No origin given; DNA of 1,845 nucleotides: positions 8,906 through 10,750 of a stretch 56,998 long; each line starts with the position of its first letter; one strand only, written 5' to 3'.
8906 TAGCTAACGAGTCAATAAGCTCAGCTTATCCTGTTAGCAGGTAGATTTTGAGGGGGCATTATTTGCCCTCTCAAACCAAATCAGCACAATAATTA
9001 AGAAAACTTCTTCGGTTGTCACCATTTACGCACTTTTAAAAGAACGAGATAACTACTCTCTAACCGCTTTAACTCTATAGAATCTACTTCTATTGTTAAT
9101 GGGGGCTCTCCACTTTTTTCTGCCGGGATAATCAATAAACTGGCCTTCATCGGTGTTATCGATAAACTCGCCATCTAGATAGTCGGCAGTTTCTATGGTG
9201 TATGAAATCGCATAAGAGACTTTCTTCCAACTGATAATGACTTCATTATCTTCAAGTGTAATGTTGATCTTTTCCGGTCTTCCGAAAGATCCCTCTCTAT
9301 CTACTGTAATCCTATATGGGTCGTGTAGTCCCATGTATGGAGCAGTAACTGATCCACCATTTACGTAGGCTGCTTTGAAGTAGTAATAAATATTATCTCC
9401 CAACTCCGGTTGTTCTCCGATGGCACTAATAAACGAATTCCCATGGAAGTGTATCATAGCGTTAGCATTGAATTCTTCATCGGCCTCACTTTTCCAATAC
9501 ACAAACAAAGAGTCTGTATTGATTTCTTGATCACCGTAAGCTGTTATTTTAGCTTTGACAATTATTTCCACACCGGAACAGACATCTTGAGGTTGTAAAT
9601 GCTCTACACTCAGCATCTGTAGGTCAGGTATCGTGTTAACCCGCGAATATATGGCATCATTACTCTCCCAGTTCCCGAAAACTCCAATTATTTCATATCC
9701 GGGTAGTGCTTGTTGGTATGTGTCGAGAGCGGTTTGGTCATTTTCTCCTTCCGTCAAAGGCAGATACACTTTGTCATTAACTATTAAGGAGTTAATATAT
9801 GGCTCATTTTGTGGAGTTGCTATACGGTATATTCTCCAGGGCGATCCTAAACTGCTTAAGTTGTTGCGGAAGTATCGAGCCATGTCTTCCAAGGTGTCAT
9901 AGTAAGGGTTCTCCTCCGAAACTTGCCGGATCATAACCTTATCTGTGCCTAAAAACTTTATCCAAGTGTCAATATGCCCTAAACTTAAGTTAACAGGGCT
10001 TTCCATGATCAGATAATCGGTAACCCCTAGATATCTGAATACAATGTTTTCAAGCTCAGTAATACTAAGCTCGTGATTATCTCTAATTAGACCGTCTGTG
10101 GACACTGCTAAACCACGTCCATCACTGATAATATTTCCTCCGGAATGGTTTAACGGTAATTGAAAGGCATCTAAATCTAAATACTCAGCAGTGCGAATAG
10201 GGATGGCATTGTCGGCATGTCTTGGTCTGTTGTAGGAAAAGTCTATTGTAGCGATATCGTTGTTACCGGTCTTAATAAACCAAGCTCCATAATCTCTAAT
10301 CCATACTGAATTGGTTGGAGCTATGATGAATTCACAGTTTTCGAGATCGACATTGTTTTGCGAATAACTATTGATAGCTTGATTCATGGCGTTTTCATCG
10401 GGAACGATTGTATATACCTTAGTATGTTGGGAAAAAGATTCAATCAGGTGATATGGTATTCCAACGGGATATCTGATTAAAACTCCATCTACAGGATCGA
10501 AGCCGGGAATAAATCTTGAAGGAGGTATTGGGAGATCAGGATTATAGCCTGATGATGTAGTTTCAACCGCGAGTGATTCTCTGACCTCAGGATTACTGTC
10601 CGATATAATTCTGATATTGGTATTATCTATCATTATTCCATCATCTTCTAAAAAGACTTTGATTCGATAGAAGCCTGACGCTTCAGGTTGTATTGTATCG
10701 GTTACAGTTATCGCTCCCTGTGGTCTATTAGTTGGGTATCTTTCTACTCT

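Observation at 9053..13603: Gingipain-type C25 peptidase fused in frame to a Porphyromonas-type arginine deiminase domain, interrupted by a single TAA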

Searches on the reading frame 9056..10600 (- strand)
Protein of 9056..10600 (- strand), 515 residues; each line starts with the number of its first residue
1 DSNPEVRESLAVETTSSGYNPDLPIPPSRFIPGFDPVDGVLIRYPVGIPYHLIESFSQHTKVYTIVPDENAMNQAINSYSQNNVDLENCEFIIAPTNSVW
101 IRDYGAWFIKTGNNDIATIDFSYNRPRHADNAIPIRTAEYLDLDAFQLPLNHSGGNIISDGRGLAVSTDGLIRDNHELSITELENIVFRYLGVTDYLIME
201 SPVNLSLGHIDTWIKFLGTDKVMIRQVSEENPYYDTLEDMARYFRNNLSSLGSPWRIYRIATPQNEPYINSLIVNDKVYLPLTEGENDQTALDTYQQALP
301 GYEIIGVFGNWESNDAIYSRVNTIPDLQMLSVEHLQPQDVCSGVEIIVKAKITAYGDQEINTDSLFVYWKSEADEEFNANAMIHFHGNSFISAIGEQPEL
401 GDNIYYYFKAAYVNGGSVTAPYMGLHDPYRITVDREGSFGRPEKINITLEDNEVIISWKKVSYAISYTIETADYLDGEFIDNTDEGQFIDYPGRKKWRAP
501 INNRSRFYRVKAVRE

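Call 9: search_solved_structures(query=window:9056-10600:-, max_evalue=0.01, show_alignments=4)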
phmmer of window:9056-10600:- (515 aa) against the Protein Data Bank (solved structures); distinct sequences matched with E-value up to 0.01: 13.
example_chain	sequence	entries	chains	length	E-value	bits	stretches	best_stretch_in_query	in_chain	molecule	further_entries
6i0x_A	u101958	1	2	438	3e-79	270.2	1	24-436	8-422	Peptidylarginine deiminase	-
5ak8_A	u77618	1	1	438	1.9e-78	267.5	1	24-436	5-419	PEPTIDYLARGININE DEIMINASE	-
4ytg_A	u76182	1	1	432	2.2e-78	267.3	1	24-435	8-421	Peptidylarginine deiminase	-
5ak7_A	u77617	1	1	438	2.9e-78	266.9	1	24-436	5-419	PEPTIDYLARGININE DEIMINASE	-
4yt9_A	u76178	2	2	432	3.2e-78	266.8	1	24-435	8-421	Peptidylarginine deiminase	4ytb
1xkn_A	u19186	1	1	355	1.8e-14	56.5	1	86-307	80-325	putative peptidyl-arginine deiminase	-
6b2w_A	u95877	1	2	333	2.5e-13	52.7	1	77-309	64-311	Putative peptidyl-arginine deiminase family protein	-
6b10_A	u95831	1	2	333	3.1e-13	52.4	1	77-308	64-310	Putative peptidyl-arginine deiminase family protein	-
3hvm_A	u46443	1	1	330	4.7e-10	41.9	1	52-309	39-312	AGMATINE DEIMINASE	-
2cmu_A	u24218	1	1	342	5.2e-10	41.7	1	52-310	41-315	PUTATIVE PEPTIDYL-ARGININE DEIMINASE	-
2ewo_A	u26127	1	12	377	2.3e-09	39.6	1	86-286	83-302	Putative agmatine deiminase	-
1zbr_A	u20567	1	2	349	3.1e-09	39.2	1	94-307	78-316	conserved hypothetical protein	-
2jer_A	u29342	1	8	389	1.1e-08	37.3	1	95-268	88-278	AGMATINE DEIMINASE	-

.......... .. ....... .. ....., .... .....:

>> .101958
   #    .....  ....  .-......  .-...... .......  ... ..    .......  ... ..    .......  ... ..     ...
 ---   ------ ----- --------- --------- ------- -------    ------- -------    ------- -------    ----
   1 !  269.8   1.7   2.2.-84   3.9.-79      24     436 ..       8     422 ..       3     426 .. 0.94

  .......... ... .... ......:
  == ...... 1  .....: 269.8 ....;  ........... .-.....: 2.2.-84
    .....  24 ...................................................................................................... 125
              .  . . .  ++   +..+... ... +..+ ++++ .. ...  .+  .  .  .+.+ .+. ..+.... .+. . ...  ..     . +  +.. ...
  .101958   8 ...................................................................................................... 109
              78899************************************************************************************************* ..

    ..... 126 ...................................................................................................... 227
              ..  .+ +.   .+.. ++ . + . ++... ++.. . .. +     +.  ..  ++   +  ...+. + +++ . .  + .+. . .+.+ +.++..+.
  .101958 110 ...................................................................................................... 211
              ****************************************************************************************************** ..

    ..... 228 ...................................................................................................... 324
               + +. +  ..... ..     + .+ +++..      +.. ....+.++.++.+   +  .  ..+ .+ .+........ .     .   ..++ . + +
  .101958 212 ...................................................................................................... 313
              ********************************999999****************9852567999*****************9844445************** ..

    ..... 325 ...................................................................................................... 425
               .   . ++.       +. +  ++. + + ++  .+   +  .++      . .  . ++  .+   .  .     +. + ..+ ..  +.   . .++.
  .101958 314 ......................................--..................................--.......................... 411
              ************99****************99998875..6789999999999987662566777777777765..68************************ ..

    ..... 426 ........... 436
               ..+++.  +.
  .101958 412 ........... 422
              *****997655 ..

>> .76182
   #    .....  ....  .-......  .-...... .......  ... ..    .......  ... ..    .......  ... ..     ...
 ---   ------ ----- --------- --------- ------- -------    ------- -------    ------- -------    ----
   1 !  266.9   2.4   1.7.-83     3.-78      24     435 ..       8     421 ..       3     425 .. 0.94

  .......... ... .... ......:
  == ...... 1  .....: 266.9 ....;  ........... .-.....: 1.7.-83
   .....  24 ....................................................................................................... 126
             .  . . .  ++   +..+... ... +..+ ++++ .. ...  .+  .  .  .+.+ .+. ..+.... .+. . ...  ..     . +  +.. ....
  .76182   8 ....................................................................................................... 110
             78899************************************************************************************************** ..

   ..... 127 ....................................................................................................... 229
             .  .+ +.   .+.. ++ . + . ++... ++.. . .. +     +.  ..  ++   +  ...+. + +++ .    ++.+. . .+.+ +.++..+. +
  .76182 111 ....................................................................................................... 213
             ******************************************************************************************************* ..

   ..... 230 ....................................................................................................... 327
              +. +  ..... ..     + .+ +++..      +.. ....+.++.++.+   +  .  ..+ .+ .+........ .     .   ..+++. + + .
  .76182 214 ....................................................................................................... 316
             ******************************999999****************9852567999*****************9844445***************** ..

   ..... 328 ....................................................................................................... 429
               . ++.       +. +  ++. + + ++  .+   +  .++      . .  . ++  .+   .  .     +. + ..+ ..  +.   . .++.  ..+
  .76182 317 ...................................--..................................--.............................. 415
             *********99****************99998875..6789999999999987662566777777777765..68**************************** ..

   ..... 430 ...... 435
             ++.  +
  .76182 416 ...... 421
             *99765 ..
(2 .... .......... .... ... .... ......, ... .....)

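Call 49: search_protein_representatives(protein=window:9284-10543:-)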
Query: 420 residues. Proteins with E-value up to 0.001 (for the whole library): 2853; up to 1e-10: 1474; up to 1e-30: 407. The best 150 are listed.
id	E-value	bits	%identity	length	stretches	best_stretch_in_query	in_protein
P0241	1.5e-286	966.4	100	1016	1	1-420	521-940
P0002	9.0e-139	479.5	49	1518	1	1-420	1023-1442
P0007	1.4e-107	376.7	43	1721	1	2-418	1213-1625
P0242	3.1e-104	365.7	41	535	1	5-414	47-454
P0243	1.8e-99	350.0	42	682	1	4-412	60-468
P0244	1.3e-98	347.1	41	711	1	5-415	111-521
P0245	3.0e-98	346.0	41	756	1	5-413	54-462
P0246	1.1e-97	344.2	42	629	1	3-413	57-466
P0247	1.3e-96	340.5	43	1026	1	3-415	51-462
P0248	3.4e-96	339.2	40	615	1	6-414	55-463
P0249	1.4e-95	337.2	41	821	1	3-411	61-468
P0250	4.3e-95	335.6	39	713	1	9-418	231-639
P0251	5.7e-95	335.2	40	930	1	5-414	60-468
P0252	7.3e-95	334.8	40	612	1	3-413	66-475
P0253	1.2e-94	334.1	40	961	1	5-412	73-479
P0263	1.6e-92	327.1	38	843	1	2-415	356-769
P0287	3.1e-87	309.7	38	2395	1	3-414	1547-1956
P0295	2.8e-86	306.5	38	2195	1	12-414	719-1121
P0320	1.0e-82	294.8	38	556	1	3-412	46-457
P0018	9.8e-81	288.3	36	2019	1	6-416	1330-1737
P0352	2.2e-78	280.5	35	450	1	2-413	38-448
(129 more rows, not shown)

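Call 50: list_cluster_members(proteins=[P0242, P0243, P0245, P0247, P0250, P0263, P0287, P0295, P0352, P0320])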
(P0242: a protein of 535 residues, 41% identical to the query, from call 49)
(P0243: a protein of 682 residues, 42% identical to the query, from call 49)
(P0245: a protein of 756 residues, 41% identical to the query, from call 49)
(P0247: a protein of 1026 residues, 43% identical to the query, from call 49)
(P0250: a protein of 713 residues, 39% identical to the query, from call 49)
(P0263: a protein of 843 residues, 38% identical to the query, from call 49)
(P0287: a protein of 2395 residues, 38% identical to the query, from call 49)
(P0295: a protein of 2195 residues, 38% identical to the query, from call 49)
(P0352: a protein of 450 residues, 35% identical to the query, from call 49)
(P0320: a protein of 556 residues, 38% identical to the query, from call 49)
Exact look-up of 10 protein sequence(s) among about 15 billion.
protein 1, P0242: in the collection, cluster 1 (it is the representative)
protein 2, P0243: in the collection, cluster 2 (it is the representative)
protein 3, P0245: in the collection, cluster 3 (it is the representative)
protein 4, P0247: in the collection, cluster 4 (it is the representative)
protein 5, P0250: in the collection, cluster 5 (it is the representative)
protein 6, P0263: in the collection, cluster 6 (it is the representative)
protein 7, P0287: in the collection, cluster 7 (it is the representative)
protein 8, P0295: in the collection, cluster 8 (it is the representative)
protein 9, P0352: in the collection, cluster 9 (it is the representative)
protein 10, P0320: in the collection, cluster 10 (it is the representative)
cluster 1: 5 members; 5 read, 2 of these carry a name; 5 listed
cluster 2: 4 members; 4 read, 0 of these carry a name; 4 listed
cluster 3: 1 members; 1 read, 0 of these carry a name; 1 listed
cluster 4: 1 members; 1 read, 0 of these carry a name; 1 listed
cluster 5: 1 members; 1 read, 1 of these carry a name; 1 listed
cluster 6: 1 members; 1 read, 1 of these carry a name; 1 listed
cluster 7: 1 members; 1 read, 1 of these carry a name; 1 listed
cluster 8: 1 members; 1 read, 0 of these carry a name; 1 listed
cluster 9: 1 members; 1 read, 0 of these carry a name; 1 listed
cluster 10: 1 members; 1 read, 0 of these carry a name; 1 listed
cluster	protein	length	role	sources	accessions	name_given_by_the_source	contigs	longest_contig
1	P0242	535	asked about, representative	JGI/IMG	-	-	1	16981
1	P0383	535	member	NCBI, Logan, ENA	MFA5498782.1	MAG: agmatine deiminase family protein [Candidatus Cloacimonadia bacterium]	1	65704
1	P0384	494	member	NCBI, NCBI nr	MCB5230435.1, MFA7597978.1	MAG: agmatine deiminase family protein [Candidatus Cloacimonas sp.] | agmatine deiminase family protein [Candidatus Cloacimonadota bacterium]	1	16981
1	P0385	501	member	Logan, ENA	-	-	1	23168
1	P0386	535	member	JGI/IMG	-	-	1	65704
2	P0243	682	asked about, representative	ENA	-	-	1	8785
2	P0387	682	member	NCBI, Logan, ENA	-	-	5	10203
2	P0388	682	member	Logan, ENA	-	-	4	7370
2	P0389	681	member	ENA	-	-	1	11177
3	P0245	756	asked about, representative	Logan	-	-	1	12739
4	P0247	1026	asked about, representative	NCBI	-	-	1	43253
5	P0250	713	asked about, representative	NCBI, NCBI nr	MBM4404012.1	MAG: agmatine deiminase family protein [Candidatus Cloacimonetes bacterium] | agmatine deiminase family protein [Candidatus Cloacimonadota bacterium]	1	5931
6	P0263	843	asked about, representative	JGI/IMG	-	agmatine deiminase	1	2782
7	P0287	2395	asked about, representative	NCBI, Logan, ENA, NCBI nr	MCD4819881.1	MAG: agmatine deiminase family protein [Candidatus Cloacimonetes bacterium] | agmatine deiminase family protein [Candidatus Cloacimonadota bacterium]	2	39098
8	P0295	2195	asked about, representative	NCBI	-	-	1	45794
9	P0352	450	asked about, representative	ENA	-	-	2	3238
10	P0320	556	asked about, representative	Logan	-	-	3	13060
